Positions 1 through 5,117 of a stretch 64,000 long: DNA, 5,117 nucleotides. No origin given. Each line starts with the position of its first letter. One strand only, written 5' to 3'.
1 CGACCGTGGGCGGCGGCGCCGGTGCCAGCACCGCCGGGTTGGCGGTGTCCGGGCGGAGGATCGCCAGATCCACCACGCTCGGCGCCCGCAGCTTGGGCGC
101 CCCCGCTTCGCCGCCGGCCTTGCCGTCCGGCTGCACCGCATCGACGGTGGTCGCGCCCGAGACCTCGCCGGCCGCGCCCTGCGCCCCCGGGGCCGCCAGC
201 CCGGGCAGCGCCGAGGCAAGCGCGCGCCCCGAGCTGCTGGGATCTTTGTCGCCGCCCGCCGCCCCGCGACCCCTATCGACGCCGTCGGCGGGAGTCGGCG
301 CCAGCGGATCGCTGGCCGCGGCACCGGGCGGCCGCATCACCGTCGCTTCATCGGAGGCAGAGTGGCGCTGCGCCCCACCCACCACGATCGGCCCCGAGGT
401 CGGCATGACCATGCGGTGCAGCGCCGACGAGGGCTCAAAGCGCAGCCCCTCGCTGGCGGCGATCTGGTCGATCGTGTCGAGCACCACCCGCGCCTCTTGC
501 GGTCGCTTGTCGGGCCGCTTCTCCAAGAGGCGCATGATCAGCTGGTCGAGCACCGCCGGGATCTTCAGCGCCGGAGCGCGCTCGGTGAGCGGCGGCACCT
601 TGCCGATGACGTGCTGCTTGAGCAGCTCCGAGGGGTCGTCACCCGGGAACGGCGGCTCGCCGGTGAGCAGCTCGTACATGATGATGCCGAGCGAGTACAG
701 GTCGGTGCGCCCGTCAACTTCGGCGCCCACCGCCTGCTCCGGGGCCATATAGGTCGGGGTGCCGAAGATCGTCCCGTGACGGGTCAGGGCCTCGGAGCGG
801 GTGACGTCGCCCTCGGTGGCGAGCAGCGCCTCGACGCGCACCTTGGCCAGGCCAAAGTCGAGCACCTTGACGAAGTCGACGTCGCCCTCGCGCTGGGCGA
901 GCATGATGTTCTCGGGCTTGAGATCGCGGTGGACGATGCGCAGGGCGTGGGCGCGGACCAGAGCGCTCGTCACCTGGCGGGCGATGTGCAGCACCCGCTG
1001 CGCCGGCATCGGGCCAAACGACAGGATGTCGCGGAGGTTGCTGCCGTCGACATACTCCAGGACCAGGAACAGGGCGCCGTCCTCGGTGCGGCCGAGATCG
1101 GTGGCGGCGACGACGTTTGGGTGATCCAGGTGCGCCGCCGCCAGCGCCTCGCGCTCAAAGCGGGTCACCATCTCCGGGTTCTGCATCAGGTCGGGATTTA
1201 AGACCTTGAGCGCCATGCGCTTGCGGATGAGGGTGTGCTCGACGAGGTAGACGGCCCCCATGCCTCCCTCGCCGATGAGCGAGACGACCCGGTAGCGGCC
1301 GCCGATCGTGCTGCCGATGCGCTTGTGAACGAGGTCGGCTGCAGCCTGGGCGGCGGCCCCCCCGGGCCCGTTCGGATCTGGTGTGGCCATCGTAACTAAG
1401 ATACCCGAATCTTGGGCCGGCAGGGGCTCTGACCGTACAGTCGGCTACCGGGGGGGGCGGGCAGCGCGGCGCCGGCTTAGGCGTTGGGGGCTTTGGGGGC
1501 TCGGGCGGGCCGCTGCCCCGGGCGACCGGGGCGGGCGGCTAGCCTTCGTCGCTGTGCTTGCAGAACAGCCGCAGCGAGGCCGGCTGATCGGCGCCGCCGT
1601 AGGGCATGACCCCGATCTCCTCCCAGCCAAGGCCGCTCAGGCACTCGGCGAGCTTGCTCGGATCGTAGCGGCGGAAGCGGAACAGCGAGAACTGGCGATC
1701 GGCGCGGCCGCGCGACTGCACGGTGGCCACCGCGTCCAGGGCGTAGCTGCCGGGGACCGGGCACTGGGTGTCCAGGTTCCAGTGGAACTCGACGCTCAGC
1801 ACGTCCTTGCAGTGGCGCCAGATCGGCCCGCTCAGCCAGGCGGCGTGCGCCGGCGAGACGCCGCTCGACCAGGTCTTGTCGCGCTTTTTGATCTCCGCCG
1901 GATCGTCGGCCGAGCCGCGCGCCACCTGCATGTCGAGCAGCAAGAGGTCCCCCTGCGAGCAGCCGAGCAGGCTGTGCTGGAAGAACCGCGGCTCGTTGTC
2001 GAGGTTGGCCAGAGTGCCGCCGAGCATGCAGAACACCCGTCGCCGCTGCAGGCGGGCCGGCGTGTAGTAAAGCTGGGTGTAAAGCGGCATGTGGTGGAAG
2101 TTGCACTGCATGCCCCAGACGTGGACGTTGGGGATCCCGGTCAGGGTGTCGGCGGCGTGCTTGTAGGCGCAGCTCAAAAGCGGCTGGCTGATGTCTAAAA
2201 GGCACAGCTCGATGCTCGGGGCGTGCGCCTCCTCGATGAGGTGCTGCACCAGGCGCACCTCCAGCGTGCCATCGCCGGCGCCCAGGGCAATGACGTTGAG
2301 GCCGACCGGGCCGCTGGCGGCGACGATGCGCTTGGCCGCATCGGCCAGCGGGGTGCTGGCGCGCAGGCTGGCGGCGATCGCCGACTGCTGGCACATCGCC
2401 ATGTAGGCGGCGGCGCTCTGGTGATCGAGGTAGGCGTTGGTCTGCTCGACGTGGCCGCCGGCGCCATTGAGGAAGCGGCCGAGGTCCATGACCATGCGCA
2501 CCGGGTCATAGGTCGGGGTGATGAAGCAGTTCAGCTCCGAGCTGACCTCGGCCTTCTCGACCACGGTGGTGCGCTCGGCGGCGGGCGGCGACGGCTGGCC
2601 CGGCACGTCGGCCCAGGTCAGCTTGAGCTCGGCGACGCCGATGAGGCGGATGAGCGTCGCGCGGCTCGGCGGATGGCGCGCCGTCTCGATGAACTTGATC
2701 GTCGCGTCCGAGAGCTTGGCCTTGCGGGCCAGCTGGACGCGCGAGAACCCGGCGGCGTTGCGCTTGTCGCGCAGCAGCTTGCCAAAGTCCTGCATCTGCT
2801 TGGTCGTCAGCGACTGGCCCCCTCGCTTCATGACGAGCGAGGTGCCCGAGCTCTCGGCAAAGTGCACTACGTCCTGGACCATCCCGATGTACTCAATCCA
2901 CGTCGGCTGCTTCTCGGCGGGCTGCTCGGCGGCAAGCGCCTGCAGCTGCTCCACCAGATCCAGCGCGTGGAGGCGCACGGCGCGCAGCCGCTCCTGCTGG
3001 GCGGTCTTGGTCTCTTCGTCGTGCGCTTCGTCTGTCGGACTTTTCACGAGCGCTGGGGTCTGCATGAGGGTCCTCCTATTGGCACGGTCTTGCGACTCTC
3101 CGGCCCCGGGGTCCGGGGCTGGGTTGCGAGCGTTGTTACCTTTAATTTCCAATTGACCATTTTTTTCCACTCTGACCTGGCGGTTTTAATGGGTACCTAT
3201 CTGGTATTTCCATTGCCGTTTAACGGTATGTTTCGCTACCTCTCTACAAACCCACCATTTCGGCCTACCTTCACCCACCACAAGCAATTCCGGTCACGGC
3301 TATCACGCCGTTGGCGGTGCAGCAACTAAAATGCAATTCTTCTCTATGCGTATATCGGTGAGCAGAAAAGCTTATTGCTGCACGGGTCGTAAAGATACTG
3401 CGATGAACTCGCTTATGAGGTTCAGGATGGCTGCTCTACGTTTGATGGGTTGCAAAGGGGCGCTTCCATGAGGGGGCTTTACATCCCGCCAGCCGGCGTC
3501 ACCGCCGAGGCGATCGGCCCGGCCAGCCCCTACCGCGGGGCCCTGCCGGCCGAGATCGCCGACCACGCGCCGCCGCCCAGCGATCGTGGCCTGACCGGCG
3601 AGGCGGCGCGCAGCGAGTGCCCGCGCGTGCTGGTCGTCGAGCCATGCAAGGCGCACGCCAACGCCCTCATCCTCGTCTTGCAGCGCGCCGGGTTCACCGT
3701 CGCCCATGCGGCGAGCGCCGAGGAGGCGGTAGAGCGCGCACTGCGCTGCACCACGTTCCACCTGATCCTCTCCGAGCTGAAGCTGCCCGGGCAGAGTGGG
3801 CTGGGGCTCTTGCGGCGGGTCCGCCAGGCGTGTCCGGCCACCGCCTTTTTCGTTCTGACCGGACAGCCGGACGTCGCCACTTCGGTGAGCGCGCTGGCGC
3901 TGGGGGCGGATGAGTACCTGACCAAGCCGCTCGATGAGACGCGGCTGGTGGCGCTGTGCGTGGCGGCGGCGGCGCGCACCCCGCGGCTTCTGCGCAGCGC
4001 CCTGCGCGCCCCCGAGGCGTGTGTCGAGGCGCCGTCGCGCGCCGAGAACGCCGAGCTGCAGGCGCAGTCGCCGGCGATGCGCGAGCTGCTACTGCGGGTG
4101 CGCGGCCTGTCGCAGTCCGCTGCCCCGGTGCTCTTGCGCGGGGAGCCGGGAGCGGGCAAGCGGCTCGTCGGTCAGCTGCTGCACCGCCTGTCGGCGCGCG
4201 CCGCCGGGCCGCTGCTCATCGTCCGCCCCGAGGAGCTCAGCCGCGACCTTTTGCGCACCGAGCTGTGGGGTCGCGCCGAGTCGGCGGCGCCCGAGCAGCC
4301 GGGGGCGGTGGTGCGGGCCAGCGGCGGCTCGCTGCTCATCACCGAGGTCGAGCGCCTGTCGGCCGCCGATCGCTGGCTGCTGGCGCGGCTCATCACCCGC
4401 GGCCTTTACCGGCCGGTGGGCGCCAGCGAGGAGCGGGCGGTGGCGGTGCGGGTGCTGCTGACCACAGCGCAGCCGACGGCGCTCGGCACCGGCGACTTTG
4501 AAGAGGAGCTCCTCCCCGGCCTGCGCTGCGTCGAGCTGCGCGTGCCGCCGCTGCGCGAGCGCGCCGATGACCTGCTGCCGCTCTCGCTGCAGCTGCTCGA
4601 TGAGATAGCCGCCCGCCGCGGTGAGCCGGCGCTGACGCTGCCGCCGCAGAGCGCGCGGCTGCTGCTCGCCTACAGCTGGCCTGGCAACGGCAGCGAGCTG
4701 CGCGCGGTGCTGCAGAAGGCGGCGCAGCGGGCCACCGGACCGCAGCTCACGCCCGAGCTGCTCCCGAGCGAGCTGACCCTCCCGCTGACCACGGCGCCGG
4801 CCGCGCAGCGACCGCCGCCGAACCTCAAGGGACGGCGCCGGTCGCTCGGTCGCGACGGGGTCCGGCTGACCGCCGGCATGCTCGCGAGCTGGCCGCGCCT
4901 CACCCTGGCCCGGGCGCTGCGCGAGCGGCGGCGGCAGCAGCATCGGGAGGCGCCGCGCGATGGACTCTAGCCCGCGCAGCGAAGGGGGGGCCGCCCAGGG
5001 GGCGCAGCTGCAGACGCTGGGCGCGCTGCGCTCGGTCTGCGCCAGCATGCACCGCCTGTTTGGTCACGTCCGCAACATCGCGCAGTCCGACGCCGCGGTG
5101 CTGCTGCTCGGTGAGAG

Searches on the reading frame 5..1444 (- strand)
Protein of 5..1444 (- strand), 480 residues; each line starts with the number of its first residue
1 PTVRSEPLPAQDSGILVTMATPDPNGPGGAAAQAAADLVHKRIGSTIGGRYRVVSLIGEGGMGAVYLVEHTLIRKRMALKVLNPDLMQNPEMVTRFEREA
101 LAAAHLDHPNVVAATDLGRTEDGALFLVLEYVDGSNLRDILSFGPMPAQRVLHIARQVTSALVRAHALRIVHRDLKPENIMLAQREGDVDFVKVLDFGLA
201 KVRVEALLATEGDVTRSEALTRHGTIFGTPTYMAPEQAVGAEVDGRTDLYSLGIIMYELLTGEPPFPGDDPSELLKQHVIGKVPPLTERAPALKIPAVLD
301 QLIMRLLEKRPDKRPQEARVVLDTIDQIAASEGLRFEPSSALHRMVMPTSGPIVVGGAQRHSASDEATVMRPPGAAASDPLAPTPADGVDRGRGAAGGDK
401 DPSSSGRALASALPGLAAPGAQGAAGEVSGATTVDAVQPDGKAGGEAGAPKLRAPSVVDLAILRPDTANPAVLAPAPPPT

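Call 43: search_protein_families(library=pfam, proteins=[window:5-1444:-], max_evalue=0.0001)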
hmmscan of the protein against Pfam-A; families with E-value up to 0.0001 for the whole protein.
window:5-1444:- (480 aa): 4 families
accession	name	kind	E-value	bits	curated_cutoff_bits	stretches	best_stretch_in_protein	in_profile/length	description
PF00069.31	Pkinase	-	1.9e-47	162.3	31.7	1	51-316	1-253/263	Protein kinase domain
PF07714.23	PK_Tyr_Ser-Thr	-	4.9e-28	98.6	23.1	1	55-319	5-253/258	Protein tyrosine and serine/threonine kinase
PF01636.29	APH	-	9.7e-08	32.5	23.2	0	58-168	6-110/239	Phosphotransferase enzyme family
PF06293.20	Kdo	-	5e-05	23.3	21.3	1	73-205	36-174/207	Lipopolysaccharide kinase (Kdo/WaaP) family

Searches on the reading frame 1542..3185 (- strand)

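Call 43: search_protein_families(library=pfam, proteins=[window:1542-3185:-], max_evalue=0.0001)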
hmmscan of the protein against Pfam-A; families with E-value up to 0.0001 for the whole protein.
window:1542-3185:- (548 aa): 3 families
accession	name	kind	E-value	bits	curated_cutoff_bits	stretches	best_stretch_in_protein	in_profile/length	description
PF13560.12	HTH_31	-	7.1e-09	36.3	27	1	133-182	1-51/64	Helix-turn-helix domain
PF10017.15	Methyltransf_33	-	3.3e-07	30.1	23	1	280-417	49-175/304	Histidine-specific methyltransferase, SAM-dependent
PF01381.28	HTH_3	-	4.5e-06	27.1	23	1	138-185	1-48/55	Helix-turn-helix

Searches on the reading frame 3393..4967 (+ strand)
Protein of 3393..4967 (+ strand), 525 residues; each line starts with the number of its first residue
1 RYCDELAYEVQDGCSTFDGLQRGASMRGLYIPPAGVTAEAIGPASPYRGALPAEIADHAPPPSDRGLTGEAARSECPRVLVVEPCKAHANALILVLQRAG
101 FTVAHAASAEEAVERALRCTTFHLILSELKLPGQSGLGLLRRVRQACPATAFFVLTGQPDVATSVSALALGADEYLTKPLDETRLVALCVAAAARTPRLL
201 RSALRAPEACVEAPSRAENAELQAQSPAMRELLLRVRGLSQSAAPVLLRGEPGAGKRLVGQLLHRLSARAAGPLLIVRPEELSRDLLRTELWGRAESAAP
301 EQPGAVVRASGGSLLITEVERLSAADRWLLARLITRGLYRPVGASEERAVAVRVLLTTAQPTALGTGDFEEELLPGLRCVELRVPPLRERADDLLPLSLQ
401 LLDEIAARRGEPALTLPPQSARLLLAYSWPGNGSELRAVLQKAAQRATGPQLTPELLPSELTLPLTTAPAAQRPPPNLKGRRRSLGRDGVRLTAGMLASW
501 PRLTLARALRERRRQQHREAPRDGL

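Call 43: search_protein_families(library=pfam, proteins=[window:3393-4967:+], max_evalue=0.0001)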
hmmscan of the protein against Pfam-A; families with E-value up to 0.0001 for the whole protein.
window:3393-4967:+ (525 aa): 4 families
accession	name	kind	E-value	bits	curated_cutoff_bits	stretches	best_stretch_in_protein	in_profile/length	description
PF00158.32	Sigma54_activat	-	7.7e-22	78.2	20.2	1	224-381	3-166/168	Sigma-54 interaction domain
PF00072.30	Response_reg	-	1.1e-16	61.5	30.2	1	79-187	1-108/111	Response regulator receiver domain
PF14532.12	Sigma54_activ_2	-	1.3e-12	48.6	25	1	225-387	3-138/138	Sigma-54 interaction domain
PF25601.1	AAA_lid_14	-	4.5e-12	46.1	27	1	388-462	1-75/87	AAA+ ATPase lid domain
